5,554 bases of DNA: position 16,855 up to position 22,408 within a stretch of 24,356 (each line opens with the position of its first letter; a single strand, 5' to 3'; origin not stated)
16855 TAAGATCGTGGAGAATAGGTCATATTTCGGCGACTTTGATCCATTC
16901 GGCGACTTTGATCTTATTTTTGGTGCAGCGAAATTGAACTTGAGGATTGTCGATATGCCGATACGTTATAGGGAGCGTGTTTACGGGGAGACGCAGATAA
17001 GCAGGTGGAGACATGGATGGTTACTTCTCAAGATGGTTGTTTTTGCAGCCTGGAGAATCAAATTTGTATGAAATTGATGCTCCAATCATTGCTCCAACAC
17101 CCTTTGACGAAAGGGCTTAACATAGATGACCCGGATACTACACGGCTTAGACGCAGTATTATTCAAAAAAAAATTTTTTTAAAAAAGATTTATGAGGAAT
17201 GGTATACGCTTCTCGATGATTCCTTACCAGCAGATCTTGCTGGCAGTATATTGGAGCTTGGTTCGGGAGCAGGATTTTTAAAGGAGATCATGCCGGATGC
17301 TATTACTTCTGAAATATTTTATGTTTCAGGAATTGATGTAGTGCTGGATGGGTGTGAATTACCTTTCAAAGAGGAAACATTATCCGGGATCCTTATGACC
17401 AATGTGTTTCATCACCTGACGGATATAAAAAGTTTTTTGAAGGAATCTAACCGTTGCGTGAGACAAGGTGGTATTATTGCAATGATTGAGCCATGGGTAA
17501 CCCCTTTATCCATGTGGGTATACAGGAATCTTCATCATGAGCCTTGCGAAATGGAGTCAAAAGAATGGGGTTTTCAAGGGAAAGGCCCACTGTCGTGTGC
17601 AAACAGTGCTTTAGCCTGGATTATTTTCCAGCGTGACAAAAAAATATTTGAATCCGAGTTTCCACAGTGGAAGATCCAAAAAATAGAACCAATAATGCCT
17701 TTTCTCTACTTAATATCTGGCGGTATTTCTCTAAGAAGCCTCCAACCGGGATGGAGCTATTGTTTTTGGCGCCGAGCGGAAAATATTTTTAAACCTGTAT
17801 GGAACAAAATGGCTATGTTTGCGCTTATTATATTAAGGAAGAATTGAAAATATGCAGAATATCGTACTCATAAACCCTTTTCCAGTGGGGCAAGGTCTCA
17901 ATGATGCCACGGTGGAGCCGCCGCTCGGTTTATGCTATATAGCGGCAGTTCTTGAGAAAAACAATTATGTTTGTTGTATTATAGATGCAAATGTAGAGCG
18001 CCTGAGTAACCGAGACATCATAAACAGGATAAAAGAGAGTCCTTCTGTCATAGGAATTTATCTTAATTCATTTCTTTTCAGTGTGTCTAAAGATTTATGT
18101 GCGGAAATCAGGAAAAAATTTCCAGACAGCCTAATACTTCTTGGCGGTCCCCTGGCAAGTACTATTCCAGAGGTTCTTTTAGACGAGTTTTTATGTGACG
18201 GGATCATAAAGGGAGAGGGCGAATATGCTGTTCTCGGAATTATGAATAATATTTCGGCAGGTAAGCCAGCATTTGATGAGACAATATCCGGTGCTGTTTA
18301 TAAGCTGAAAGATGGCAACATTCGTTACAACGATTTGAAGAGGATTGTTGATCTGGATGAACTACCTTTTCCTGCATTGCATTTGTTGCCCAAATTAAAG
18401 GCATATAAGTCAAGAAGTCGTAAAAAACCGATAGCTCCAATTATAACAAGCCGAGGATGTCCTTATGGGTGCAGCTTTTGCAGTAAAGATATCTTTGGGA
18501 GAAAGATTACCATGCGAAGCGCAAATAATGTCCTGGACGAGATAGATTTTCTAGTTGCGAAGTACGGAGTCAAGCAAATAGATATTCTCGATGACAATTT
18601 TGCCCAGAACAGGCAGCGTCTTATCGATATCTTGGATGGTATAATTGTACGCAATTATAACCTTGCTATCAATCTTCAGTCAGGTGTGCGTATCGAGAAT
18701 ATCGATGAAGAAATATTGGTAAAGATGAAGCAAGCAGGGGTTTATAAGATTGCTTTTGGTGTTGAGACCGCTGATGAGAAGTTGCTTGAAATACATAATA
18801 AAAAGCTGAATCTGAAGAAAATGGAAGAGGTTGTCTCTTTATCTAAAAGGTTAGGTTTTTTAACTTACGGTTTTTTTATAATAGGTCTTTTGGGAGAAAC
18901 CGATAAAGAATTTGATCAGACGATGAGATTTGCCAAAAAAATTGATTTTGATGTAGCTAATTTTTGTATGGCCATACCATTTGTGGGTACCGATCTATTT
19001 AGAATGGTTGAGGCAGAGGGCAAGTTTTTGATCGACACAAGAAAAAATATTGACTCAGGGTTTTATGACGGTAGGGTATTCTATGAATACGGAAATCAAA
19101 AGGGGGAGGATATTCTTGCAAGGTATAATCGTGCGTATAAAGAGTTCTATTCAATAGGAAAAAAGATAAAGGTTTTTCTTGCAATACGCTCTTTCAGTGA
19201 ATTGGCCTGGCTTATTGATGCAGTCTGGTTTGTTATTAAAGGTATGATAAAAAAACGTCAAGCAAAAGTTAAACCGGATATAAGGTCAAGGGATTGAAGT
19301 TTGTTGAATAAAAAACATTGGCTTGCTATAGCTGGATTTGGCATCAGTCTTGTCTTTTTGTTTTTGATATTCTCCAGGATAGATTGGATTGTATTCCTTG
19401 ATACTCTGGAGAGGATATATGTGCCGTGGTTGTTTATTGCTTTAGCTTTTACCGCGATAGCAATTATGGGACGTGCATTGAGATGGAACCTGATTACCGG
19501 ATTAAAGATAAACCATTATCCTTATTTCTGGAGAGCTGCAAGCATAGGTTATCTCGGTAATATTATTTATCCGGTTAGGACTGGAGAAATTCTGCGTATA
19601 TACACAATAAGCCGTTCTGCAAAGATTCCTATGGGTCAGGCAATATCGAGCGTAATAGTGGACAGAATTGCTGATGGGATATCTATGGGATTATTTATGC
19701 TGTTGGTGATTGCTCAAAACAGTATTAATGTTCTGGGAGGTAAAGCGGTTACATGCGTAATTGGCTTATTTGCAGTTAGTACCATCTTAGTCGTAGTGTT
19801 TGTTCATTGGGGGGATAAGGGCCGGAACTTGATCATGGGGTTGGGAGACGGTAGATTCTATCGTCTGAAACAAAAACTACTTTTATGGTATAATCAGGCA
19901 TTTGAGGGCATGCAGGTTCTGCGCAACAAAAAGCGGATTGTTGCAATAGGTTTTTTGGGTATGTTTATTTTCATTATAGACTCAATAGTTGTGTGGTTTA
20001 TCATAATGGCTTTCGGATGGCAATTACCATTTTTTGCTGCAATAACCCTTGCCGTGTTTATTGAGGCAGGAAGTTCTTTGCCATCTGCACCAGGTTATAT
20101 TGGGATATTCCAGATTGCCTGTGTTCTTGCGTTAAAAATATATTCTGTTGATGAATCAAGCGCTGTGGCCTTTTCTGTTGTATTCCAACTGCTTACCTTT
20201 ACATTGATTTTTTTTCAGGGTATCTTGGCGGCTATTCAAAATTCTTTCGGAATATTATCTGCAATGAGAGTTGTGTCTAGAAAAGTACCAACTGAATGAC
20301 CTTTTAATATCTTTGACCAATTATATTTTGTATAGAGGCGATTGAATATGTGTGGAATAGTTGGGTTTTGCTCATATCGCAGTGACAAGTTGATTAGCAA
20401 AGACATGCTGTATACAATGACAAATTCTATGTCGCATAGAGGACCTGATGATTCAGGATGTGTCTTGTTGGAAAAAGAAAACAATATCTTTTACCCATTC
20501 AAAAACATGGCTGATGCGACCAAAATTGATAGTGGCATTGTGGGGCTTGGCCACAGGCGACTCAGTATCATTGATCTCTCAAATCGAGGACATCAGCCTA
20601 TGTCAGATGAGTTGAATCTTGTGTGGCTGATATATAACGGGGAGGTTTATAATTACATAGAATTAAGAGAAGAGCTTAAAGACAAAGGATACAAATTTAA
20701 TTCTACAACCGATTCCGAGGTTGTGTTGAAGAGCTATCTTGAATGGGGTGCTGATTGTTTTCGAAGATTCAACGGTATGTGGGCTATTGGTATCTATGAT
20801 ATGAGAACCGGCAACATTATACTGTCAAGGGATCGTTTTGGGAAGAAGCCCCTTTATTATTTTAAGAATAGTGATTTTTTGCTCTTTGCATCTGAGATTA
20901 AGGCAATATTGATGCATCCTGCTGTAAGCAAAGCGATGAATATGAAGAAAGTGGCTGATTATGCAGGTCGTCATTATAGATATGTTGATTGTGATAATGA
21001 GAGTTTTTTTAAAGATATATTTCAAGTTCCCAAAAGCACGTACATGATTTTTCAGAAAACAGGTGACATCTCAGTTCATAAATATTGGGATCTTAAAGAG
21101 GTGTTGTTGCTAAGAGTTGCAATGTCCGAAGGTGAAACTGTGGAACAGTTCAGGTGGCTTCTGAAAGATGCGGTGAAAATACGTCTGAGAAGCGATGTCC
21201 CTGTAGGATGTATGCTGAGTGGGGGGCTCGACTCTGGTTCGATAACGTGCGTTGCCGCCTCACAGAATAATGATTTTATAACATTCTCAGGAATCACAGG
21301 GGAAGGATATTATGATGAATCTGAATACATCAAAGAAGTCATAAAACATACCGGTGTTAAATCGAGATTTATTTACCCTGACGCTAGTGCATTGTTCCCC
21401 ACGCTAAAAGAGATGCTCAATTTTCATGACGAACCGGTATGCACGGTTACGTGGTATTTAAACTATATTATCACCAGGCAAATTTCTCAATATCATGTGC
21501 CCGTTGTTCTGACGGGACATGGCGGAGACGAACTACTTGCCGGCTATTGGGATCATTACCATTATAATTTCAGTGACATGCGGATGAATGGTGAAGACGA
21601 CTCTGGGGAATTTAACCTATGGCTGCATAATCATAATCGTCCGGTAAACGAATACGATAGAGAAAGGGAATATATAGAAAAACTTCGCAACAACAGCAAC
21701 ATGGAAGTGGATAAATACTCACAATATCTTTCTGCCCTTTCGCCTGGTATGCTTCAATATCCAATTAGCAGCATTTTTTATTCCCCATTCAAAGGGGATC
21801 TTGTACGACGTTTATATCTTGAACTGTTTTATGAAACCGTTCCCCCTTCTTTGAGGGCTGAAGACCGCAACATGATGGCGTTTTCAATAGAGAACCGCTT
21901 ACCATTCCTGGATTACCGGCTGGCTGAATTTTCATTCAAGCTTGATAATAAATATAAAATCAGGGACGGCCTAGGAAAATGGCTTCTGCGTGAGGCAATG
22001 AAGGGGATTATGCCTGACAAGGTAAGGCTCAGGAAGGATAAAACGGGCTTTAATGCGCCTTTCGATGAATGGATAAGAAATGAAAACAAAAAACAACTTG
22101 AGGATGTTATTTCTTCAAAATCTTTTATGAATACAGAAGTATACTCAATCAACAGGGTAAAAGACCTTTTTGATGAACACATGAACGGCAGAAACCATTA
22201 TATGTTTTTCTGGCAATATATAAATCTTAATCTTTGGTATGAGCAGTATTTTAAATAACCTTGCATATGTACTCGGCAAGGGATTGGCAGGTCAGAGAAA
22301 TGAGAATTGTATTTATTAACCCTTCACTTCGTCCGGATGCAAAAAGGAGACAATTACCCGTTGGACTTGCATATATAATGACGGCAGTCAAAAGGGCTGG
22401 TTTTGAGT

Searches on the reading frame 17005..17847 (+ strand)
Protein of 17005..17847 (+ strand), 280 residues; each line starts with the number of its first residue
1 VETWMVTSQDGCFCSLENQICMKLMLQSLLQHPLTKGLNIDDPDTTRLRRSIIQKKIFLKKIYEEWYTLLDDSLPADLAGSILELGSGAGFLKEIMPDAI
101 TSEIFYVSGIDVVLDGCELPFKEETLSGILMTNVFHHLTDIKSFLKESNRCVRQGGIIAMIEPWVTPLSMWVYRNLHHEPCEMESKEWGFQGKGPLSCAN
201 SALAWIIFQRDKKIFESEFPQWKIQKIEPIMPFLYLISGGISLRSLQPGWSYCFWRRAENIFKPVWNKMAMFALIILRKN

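Call 8: search_protein_families(library=pfam, proteins=[window:17005-17847:+], max_evalue=0.0001)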
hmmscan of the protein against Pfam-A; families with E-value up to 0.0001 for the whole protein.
window:17005-17847:+ (280 aa): 1 family
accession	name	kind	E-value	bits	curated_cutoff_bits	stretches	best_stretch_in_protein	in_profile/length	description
PF08241.18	Methyltransf_11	-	1.5e-08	35.6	21.2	1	112-159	47-94/95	Methyltransferase domain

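Call 9: search_protein_families(library=ncbifam, proteins=[window:17005-17847:+], max_evalue=1e-8)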
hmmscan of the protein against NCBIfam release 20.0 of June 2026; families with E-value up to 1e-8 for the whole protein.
window:17005-17847:+ (280 aa): 0 families

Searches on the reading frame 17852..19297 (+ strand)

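Call 8: search_protein_families(library=pfam, proteins=[window:17852-19297:+], max_evalue=0.0001)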
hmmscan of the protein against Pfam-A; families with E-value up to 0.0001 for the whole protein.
window:17852-19297:+ (481 aa): 2 families
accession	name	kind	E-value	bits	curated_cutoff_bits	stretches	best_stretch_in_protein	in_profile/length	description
PF04055.27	Radical_SAM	-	5.9e-21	75.8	29.5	1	197-361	1-166/166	Radical SAM superfamily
PF02310.24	B12-binding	-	1.1e-14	54.7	32.1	1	20-127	10-117/121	B12 binding domain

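Call 9: search_protein_families(library=ncbifam, proteins=[window:17852-19297:+], max_evalue=1e-8)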
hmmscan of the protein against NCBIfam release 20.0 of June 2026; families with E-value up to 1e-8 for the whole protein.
window:17852-19297:+ (481 aa): 23 families
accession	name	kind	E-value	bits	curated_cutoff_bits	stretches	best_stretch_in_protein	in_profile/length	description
NF038361.1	rSAM_Sden_1168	equivalog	1.6e-50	172.2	575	1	20-403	81-490/560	Sden_1168 family B12-binding radical SAM P-methyltransferase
TIGR02026.1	BchE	equivalog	1.1e-48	166.3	481.35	1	4-388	2-389/497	magnesium-protoporphyrin IX monomethyl ester anaerobic oxidative cyclase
TIGR03471.1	HpnJ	equivalog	1.5e-46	159.2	577.6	1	24-440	34-440/472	hopanoid biosynthesis associated radical SAM protein HpnJ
NF050148.1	rSAM_ApyD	equivalog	8.5e-40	136.8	750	1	16-361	17-363/645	RiPP biosynthesis radical SAM protein ApyD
TIGR04014.1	B12_SAM_MJ_0865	equivalog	1.6e-31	109.6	360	1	66-387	41-359/434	methyl-coenzyme M reductase glutamine C-methyltransferase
TIGR04072.2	rSAM_ladder_B12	equivalog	3.6e-29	101.7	360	1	24-390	18-376/443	lipid biosynthesis B12-binding/radical SAM protein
TIGR04479.1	bcpD_PhpK_rSAM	subfamily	6e-29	100.8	600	1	63-365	110-410/504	PhpK family radical SAM P-methyltransferase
TIGR04367.1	HpnR_B12_rSAM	equivalog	1.3e-27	96.5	650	1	24-384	22-371/490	hopanoid C-3 methylase HpnR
TIGR04295.1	B12_rSAM_oligo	hypoth_equivalog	2.9e-23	82.2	400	1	24-321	25-318/422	TIGR04295 family B12-binding domain-containing radical SAM protein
TIGR04013.1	B12_SAM_MJ_1487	hypoth_equivalog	8.4e-23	80.8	251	1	46-233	18-191/382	TIGR04013 family B12-binding domain/radical SAM domain-containing protein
TIGR03975.1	rSAM_ocin_1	subfamily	3.8e-22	78.5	281.85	1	61-363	126-429/606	RiPP maturation radical SAM C-methyltransferase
TIGR04385.1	B12_rSAM_cofa1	equivalog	8.2e-22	78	450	1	24-364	20-364/438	B12 lower ligand biosynthesis radical SAM protein BzaD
NF033712.0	B12_rSAM_KedN5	subfamily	8.3e-22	77.1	700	1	14-355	6-361/624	KedN5 family methylcobalamin-dependent radical SAM C-methyltransferase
NF033070.1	rSAM_AprD4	equivalog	1.4e-19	70.4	500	1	20-390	38-394/456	AprD4 family radical SAM diol-dehydratase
NF040542.1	rSAM_RCCLKC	equivalog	1.6e-18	67.1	450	1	31-343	20-329/423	arsinothricin biosynthesis radical SAM protein ArsL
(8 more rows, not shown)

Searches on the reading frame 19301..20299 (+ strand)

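Call 8: search_protein_families(library=pfam, proteins=[window:19301-20299:+], max_evalue=0.0001)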
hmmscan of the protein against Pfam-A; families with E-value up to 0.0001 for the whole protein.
window:19301-20299:+ (332 aa): 1 family
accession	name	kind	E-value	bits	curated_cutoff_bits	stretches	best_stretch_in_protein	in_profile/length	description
PF03706.18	LPG_synthase_TM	-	1.4e-38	133.6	33.4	1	10-304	2-299/302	Lysylphosphatidylglycerol synthase TM region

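Call 9: search_protein_families(library=ncbifam, proteins=[window:19301-20299:+], max_evalue=1e-8)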
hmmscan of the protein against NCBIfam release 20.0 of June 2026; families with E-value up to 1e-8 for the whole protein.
window:19301-20299:+ (332 aa): 1 family
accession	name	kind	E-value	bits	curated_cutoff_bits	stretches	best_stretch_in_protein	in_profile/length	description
TIGR00374.1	TIGR00374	subfamily_domain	1.5e-21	77.2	43.2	1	15-312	3-311/323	flippase-like domain-containing protein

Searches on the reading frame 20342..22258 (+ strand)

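Call 8: search_protein_families(library=pfam, proteins=[window:20342-22258:+], max_evalue=0.0001)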
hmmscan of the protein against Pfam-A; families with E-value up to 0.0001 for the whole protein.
window:20342-22258:+ (638 aa): 3 families
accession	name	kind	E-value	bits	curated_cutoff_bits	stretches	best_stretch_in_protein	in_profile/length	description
PF00733.27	Asn_synthase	-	1.2e-72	245.9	21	1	270-634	2-354/354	Asparagine synthase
PF13537.11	GATase_7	-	2.5e-43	147.4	25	1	71-190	1-122/123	Glutamine amidotransferase domain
PF13522.11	GATase_6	-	4e-40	137.3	27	1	65-185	10-130/130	Glutamine amidotransferase domain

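Call 9: search_protein_families(library=ncbifam, proteins=[window:20342-22258:+], max_evalue=1e-8)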
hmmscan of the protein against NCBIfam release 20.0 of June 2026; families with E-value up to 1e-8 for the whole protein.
window:20342-22258:+ (638 aa): 9 families
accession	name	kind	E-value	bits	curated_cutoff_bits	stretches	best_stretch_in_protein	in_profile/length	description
TIGR01536.1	asn_synth_AEB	equivalog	2.7e-127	425.9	267.1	1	4-570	1-517/517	asparagine synthase (glutamine-hydrolyzing)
TIGR03108.1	eps_aminotran_1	hypoth_equivalog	3.1e-110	369.7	816.9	2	3-412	1-383/628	XrtA/PEP-CTERM system amidotransferase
NF033535.1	lass_lactam_cya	exception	2.4e-97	327.1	525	2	3-402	1-379/668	lasso peptide isopeptide bond-forming cyclase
TIGR03104.1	trio_amidotrans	equivalog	7.6e-94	315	570.1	1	3-634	1-587/589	N-acetylglutaminylglutamine amidotransferase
NF006949.0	PRK09431.1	equivalog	1.1e-71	242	499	3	3-192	1-168/554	asparagine synthase B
NF033561.1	macrolact_Ik_Al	subfamily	1.1e-20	73.8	300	1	138-400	74-332/561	albusnodin/ikarugamycin family macrolactam cyclase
NF001484.0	PRK00331.1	subfamily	9e-16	57.4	381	1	3-234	1-243/601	isomerizing glutamine--fructose-6-phosphate transaminase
TIGR01134.1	purF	equivalog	2.5e-14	53.5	350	1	4-192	1-202/432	amidophosphoribosyltransferase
TIGR01135.1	glmS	equivalog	1.2e-13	50.5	418.05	1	4-233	1-241/607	glutamine--fructose-6-phosphate transaminase (isomerizing)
